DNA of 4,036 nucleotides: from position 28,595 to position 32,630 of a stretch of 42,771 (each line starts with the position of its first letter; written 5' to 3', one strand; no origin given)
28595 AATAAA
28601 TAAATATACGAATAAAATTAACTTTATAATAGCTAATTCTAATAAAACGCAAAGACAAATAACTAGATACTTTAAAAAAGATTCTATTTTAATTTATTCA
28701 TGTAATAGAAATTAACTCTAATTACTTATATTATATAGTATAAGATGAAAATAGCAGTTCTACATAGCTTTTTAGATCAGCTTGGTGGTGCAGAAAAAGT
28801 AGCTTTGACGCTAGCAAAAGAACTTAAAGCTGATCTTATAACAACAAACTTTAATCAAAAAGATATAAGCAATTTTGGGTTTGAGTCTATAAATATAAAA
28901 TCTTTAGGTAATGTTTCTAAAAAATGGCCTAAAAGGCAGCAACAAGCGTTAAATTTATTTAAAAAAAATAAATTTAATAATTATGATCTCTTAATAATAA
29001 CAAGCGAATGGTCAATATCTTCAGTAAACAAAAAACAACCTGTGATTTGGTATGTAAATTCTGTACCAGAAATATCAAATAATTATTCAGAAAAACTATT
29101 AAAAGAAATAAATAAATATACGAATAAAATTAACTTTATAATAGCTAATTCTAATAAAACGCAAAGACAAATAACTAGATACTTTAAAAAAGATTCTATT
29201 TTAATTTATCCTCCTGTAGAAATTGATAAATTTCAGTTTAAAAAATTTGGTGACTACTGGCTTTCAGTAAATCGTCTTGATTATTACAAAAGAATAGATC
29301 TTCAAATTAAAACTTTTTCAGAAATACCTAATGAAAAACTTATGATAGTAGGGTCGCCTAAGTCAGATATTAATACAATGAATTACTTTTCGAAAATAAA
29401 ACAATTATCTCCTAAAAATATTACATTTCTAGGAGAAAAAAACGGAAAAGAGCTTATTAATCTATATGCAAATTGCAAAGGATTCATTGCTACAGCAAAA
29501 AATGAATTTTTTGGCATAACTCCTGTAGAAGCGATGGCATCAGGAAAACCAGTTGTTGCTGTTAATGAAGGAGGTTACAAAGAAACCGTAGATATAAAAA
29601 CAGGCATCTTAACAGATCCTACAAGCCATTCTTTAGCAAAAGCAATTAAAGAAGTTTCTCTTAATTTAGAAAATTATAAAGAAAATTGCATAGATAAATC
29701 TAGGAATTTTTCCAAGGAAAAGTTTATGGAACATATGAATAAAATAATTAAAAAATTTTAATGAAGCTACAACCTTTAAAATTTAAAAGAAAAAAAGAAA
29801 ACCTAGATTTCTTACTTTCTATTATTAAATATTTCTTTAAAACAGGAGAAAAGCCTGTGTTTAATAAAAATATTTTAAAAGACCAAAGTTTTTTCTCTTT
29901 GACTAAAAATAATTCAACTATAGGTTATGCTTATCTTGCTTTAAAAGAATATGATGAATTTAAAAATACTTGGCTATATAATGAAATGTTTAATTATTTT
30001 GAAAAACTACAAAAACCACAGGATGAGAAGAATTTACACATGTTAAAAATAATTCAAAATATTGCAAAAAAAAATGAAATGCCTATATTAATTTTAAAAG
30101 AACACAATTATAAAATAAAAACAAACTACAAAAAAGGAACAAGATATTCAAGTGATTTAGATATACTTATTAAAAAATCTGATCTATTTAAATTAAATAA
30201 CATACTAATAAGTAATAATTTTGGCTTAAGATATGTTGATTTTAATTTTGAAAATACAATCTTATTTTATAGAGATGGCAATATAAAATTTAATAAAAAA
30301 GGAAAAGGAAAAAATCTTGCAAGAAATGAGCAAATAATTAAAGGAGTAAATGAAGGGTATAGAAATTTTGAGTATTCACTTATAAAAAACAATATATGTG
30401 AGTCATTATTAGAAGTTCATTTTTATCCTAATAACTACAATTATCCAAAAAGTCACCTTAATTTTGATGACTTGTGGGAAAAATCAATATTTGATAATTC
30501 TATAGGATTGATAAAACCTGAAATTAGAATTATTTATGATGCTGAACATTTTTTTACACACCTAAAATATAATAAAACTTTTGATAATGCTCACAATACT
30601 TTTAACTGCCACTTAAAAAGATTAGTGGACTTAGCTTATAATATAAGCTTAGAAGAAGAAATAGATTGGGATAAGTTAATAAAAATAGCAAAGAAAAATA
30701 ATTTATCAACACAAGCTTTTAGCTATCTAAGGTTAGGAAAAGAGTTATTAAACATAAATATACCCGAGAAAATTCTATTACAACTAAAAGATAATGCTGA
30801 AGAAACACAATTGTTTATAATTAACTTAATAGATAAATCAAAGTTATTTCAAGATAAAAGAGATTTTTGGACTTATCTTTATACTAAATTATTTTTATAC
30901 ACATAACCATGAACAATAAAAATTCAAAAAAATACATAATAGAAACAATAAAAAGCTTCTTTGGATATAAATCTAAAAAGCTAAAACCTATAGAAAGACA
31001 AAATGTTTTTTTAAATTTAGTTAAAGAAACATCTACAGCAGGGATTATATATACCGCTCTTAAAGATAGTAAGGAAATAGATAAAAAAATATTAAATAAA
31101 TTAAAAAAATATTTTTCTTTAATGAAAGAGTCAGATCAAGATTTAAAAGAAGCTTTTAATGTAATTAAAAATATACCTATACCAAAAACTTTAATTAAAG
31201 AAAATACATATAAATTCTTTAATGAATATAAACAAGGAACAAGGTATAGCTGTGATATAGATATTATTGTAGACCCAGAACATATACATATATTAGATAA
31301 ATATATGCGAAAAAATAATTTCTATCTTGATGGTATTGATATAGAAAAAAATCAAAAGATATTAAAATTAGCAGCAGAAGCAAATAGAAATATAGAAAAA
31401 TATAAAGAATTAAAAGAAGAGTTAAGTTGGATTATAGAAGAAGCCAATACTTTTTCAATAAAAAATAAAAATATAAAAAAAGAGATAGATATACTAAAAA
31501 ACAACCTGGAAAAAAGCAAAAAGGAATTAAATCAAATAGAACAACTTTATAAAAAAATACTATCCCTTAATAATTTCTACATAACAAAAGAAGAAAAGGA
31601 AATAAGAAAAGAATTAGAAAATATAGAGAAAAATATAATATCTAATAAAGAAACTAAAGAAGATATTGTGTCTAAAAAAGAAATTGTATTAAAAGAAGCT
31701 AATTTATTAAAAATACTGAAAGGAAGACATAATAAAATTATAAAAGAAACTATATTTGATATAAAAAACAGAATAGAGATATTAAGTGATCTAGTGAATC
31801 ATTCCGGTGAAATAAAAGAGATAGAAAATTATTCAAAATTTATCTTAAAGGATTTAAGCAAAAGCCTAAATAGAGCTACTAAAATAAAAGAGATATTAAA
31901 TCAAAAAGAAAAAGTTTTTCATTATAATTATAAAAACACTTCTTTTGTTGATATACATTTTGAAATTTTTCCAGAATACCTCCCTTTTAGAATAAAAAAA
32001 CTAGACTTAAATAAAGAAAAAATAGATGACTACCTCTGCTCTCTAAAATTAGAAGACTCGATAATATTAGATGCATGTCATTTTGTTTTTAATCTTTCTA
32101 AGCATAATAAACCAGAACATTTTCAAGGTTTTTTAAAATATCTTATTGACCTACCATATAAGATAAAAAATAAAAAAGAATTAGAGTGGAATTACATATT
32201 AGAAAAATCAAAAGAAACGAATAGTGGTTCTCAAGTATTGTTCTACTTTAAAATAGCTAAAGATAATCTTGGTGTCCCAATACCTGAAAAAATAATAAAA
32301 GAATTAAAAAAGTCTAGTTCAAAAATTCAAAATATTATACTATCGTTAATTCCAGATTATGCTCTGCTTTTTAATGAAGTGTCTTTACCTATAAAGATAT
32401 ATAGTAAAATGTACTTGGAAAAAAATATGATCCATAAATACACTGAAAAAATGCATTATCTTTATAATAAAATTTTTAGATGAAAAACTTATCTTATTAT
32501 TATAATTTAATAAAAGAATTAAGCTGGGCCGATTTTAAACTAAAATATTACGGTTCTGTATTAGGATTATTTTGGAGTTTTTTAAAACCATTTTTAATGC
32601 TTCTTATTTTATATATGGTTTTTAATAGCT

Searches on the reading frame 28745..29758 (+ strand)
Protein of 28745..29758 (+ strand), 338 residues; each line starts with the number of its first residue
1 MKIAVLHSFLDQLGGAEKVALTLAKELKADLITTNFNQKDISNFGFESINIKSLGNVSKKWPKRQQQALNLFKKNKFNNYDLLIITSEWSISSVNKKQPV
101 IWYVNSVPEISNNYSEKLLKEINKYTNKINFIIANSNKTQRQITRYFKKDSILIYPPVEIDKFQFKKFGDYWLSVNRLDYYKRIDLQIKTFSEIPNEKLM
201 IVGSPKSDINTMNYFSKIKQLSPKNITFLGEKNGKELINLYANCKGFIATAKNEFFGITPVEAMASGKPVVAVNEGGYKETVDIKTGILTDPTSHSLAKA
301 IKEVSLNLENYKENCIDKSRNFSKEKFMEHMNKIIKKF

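Call 3: search_protein_families(library=pfam, proteins=[window:28745-29758:+], max_evalue=1)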
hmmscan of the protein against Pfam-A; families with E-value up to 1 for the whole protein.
window:28745-29758:+ (338 aa): 7 families
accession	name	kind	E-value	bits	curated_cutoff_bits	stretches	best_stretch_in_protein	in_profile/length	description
PF00534.26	Glycos_transf_1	-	2e-29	102.8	26.4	1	165-321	11-171/172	Glycosyl transferases group 1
PF13692.12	Glyco_trans_1_4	-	1.5e-18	67.9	27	1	173-304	5-139/142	Glycosyl transferases group 1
PF13439.12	Glyco_transf_4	-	2.9e-06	27.9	28.5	1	14-161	2-169/170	Glycosyltransferase Family 4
PF20706.3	GT4-conflict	-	0.0096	15.4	26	1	199-285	235-323/385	Family 4 Glycosyltransferase in conflict systems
PF22078.1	Ribosomal_bL9m_C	-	0.015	15.7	27.7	1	140-180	34-78/86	Large ribosomal subunit protein bL9m C-terminal domain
PF24945.1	DUF7759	-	0.044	14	27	0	96-130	72-105/109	Domain of unknown function (DUF7759)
PF13524.12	Glyco_trans_1_2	-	0.056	13.8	25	1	193-305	11-112/144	Glycosyl transferase-like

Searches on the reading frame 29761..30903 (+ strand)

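Call 3: search_protein_families(library=pfam, proteins=[window:29761-30903:+], max_evalue=1)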
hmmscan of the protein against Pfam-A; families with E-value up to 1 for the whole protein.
window:29761-30903:+ (381 aa): 1 family
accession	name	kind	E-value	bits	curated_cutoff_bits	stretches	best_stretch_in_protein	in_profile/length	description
PF14907.12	NTP_transf_5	-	7.1e-17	62.2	31.2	1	45-331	9-249/249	Uncharacterised nucleotidyltransferase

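Call 13: search_protein_families(library=padloc, proteins=[window:29761-30903:+], max_evalue=1)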
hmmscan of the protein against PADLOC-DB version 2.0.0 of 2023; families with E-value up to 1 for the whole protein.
window:29761-30903:+ (381 aa): 0 families

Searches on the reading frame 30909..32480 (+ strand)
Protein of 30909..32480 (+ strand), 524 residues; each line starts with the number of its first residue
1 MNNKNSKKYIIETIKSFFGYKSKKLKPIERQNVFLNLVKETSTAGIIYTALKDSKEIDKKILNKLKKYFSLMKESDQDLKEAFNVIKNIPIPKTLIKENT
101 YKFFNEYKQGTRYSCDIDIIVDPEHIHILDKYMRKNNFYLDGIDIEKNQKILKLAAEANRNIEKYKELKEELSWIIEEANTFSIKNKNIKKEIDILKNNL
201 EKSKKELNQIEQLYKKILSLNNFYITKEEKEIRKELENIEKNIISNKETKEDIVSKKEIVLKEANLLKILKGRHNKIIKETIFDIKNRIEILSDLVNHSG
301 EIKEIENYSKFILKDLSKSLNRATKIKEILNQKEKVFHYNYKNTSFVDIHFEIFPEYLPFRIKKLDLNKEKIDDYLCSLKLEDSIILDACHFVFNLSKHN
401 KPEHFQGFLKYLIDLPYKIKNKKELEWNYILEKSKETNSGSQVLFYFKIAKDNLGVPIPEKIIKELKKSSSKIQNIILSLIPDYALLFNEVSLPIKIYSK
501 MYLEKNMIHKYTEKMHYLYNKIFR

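Call 3: search_protein_families(library=pfam, proteins=[window:30909-32480:+], max_evalue=1)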
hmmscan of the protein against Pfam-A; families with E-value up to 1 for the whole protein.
window:30909-32480:+ (524 aa): 5 families
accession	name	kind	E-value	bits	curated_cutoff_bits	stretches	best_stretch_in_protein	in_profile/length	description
PF14907.12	NTP_transf_5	-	4.5e-10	39.9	31.2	2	333-454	124-248/249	Uncharacterised nucleotidyltransferase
PF18460.6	HetR_C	-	0.12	12.8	27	0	188-210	32-54/79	Heterocyst differentiation regulator C-terminal Hood domain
PF21672.2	COMM_HN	-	0.14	13.1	23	1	148-204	41-97/103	COMMD2-7/10, HN domain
PF20512.3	PMI_typeI_hel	-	0.6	11.1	23.4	0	184-224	36-76/88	Phosphomannose isomerase type I, helical insertion domain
PF20369.3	DUF6664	-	0.92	10.6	27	1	344-371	4-31/105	Family of unknown function (DUF6664)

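Call 13: search_protein_families(library=padloc, proteins=[window:30909-32480:+], max_evalue=1)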
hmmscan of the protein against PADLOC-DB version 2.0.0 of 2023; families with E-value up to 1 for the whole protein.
window:30909-32480:+ (524 aa): 1 family
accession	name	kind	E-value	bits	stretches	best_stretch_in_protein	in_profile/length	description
PDLC00006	DruC1|DruC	-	0.21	8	1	149-331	175-358/626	Unknown function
